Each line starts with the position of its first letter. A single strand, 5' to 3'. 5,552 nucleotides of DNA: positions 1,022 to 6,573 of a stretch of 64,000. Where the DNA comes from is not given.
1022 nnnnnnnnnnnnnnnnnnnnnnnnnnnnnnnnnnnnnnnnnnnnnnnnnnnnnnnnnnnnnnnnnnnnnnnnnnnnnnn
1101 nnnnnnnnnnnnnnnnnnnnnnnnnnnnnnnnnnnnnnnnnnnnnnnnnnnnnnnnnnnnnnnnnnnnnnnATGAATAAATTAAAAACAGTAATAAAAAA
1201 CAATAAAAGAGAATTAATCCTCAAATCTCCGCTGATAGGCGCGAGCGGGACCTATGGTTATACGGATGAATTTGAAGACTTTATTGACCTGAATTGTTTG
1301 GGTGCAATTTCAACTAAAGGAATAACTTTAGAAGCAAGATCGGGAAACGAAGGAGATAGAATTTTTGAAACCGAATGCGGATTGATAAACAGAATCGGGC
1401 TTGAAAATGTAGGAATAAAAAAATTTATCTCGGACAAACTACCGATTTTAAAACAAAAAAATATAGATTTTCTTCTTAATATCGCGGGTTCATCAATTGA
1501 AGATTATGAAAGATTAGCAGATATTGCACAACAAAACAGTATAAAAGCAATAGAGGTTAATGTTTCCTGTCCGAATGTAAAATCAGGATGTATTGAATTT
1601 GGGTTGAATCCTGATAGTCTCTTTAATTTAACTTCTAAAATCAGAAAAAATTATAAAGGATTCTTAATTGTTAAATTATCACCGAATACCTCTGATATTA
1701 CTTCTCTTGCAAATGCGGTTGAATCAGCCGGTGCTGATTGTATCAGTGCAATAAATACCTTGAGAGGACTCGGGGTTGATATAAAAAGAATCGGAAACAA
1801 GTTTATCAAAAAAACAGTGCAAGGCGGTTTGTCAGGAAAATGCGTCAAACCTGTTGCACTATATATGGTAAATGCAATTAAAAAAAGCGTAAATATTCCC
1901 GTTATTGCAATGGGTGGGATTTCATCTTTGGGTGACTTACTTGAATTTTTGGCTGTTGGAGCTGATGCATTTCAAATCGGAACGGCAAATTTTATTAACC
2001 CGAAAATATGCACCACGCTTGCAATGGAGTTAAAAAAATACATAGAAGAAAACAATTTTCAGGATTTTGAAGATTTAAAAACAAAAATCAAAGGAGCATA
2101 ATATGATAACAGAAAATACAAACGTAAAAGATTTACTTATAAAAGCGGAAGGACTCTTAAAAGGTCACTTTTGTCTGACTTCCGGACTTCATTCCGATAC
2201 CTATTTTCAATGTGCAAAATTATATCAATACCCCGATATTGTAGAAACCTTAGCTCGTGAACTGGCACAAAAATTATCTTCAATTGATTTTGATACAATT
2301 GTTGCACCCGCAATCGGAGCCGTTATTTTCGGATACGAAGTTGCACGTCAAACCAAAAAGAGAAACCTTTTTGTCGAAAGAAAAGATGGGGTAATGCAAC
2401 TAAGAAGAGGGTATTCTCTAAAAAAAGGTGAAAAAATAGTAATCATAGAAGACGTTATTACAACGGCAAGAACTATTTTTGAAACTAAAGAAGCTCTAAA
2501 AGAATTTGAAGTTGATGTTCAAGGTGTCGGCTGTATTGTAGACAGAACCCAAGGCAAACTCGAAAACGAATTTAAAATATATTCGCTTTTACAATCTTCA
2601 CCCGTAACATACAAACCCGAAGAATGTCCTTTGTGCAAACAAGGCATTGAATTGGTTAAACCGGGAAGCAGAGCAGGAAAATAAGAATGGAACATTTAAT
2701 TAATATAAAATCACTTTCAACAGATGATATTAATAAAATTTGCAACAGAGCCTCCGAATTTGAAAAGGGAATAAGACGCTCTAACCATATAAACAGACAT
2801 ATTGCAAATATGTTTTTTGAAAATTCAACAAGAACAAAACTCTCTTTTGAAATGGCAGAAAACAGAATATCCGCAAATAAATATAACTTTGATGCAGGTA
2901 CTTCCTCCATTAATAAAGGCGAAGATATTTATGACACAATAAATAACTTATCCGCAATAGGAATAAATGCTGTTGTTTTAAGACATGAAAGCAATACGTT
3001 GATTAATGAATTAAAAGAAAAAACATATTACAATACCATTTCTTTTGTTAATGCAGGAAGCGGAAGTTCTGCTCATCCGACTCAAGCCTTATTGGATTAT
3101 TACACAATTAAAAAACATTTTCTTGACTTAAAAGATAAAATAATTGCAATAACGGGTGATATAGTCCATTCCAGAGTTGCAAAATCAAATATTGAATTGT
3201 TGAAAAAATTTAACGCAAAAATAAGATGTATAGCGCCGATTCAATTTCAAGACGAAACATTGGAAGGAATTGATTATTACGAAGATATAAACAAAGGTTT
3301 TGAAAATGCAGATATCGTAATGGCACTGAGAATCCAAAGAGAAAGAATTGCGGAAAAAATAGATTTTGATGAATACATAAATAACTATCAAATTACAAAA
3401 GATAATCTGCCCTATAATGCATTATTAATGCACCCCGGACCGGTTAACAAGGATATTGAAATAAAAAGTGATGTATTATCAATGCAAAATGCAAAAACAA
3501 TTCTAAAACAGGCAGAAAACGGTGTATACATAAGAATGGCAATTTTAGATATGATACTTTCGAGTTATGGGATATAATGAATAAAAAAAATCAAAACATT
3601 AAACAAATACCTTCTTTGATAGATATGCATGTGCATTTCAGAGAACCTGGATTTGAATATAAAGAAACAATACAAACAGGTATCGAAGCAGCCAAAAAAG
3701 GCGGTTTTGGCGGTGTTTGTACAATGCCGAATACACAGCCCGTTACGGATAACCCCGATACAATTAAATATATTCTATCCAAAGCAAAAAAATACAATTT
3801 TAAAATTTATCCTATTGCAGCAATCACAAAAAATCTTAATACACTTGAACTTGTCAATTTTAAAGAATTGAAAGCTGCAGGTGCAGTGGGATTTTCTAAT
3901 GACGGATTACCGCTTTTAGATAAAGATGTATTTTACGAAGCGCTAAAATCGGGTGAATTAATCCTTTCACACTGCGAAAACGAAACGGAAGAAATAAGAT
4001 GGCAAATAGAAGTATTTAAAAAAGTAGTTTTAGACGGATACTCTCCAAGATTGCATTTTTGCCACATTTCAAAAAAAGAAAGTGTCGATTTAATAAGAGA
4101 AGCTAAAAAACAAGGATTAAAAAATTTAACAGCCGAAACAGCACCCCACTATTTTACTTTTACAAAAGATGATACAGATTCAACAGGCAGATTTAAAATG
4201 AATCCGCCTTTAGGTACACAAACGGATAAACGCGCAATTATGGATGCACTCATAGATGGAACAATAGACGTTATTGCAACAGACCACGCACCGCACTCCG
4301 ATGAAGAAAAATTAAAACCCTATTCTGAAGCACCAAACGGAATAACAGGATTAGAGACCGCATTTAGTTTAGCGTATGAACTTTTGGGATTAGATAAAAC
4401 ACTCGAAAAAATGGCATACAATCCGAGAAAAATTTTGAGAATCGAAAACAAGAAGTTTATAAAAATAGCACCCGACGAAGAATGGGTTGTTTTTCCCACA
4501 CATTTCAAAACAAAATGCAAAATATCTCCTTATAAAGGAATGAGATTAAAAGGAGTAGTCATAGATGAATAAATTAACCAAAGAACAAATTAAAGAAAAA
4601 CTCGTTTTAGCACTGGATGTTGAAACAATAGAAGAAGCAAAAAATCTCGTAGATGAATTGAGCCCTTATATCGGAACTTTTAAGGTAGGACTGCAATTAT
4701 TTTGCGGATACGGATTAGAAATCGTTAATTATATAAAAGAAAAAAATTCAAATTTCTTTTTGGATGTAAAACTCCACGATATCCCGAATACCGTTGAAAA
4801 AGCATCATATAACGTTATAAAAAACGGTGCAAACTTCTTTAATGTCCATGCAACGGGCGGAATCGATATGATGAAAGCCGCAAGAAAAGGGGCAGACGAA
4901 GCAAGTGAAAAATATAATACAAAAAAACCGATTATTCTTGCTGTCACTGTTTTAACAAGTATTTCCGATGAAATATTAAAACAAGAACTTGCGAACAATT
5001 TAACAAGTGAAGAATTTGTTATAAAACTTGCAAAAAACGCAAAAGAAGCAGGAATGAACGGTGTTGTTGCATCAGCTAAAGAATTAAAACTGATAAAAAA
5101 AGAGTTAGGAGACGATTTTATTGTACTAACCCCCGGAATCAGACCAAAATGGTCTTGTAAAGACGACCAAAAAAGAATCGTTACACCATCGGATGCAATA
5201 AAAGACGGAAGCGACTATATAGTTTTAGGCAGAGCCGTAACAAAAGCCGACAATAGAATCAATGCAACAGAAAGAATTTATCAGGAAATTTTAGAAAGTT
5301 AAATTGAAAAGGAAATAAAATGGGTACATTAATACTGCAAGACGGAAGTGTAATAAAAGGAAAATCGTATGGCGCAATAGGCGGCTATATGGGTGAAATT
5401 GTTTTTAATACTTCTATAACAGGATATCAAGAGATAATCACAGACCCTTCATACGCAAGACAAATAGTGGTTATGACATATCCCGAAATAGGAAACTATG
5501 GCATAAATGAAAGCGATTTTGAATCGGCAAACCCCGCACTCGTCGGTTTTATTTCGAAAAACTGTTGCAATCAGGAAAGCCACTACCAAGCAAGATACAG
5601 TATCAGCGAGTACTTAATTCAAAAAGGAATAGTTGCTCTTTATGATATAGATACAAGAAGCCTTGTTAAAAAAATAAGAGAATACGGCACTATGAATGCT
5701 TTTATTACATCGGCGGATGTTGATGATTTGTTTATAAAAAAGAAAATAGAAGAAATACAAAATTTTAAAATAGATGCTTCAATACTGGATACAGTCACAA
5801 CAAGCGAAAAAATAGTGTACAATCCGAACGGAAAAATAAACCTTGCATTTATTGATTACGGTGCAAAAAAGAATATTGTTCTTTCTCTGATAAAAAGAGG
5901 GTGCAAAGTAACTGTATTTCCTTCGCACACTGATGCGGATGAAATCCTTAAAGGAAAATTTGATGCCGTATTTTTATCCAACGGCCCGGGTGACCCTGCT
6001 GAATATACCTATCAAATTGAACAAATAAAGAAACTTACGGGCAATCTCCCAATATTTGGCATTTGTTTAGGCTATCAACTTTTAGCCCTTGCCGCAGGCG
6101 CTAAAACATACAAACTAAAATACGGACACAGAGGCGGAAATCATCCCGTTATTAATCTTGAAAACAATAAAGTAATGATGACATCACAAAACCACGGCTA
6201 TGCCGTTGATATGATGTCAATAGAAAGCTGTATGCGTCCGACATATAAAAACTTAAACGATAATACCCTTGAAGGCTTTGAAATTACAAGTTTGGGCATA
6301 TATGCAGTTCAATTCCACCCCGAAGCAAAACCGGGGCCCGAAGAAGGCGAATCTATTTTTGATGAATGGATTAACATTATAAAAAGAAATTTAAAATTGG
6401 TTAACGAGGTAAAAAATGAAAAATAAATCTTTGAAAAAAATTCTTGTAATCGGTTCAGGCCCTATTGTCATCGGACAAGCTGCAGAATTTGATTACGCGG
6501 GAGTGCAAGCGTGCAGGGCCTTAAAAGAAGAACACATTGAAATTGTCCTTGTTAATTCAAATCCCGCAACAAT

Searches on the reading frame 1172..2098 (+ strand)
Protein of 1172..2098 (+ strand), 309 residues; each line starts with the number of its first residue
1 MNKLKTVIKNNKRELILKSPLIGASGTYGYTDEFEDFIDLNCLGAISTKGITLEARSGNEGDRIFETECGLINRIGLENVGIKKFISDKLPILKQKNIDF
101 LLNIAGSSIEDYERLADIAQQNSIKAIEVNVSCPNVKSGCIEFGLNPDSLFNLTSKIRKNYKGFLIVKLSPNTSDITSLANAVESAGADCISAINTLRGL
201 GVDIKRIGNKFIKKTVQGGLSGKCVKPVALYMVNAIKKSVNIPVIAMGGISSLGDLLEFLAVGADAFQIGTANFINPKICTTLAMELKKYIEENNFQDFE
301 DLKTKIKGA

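Call 67: search_protein_families(library=pfam, proteins=[window:1172-2098:+], max_evalue=0.00001)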
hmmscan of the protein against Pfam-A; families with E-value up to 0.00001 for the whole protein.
window:1172-2098:+ (309 aa): 4 families
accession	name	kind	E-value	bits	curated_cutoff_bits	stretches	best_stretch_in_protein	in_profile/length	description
PF01180.27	DHO_dh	-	2.9e-64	217.5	27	1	15-289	9-289/291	Dihydroorotate dehydrogenase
PF01207.24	Dus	-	8.5e-10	38.7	20.4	0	231-294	174-237/311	Dihydrouridine synthase (Dus)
PF03060.21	NMO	-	3.8e-09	36.8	28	1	217-294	167-245/331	Nitronate monooxygenase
PF00977.27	His_biosynth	-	5.1e-06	26.5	23.6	1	227-287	59-119/228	Histidine biosynthesis protein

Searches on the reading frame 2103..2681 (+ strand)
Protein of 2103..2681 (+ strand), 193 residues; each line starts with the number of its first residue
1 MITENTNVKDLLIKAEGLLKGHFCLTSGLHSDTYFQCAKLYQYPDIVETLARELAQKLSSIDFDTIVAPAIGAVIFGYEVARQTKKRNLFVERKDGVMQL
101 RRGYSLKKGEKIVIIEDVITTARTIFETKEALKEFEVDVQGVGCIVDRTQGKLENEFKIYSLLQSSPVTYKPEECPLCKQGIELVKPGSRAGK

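Call 67: search_protein_families(library=pfam, proteins=[window:2103-2681:+], max_evalue=0.00001)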
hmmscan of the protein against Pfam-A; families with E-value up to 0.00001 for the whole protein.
window:2103-2681:+ (193 aa): 1 family
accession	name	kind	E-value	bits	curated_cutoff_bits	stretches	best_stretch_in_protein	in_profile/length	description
PF00156.33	Pribosyltran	-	2.3e-13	50.2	26.3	1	45-165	10-143/158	Phosphoribosyl transferase domain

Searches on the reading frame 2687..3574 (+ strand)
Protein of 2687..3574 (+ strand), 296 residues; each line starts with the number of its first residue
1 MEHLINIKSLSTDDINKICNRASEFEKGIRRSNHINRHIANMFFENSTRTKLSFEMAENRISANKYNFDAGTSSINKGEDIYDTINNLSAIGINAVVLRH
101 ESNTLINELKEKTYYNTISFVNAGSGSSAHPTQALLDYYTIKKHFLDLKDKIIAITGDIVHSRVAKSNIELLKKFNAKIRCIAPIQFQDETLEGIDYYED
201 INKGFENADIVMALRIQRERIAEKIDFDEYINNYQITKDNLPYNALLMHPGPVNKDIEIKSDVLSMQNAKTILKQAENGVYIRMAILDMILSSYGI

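Call 67: search_protein_families(library=pfam, proteins=[window:2687-3574:+], max_evalue=0.00001)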
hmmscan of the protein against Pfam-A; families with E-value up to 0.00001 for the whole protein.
window:2687-3574:+ (296 aa): 2 families
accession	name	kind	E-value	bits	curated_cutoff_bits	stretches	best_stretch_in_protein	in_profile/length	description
PF02729.26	OTCace_N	-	1.1e-36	126.6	29.9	1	3-142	2-147/148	Aspartate/ornithine carbamoyltransferase, carbamoyl-P binding domain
PF00185.30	OTCace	-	7.8e-20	71.9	29.4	1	150-289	2-156/157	Aspartate/ornithine carbamoyltransferase, Asp/Orn binding domain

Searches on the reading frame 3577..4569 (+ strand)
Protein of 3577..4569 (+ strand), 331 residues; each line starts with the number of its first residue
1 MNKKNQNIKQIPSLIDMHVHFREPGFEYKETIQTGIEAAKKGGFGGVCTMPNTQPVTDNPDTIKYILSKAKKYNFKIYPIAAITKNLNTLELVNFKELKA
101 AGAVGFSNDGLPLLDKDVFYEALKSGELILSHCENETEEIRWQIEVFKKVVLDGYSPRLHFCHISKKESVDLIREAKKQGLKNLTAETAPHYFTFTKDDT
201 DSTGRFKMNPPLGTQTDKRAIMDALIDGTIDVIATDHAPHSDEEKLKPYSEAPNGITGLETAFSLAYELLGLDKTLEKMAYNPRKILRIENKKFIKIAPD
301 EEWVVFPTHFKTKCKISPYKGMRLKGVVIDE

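Call 67: search_protein_families(library=pfam, proteins=[window:3577-4569:+], max_evalue=0.00001)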
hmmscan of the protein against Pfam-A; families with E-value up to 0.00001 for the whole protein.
window:3577-4569:+ (331 aa): 1 family
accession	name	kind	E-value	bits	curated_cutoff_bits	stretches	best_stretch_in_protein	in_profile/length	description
PF01979.26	Amidohydro_1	-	2.4e-14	53.8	25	1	11-292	3-303/345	Amidohydrolase family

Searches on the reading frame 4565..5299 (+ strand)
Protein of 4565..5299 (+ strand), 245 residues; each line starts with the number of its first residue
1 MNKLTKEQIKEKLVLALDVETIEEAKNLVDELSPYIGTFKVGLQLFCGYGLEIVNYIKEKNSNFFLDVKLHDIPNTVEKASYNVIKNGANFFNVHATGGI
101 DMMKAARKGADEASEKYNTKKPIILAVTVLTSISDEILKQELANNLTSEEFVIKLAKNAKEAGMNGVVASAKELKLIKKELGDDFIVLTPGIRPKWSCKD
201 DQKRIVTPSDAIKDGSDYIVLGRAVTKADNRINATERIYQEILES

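Call 67: search_protein_families(library=pfam, proteins=[window:4565-5299:+], max_evalue=0.00001)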
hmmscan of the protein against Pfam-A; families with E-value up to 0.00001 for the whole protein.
window:4565-5299:+ (245 aa): 1 family
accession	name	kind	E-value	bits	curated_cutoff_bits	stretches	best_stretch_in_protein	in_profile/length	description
PF00215.30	OMPdecase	-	6.2e-60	203.3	27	1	12-238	2-221/221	Orotidine 5'-phosphate decarboxylase / HUMPS family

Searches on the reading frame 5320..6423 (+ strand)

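Call 67: search_protein_families(library=pfam, proteins=[window:5320-6423:+], max_evalue=0.00001)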
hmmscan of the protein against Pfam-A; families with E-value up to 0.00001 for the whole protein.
window:5320-6423:+ (368 aa): 3 families
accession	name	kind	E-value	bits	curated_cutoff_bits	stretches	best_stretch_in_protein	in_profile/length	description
PF00988.28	CPSase_sm_chain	-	1.4e-49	167.6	27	1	4-129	1-126/126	Carbamoyl-phosphate synthase small chain, CPSase domain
PF00117.34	GATase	-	5.5e-49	166.8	22.8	1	177-352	2-189/190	Glutamine amidotransferase class-I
PF07722.19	Peptidase_C26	-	1e-06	29.1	20.5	0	238-335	101-219/219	Peptidase C26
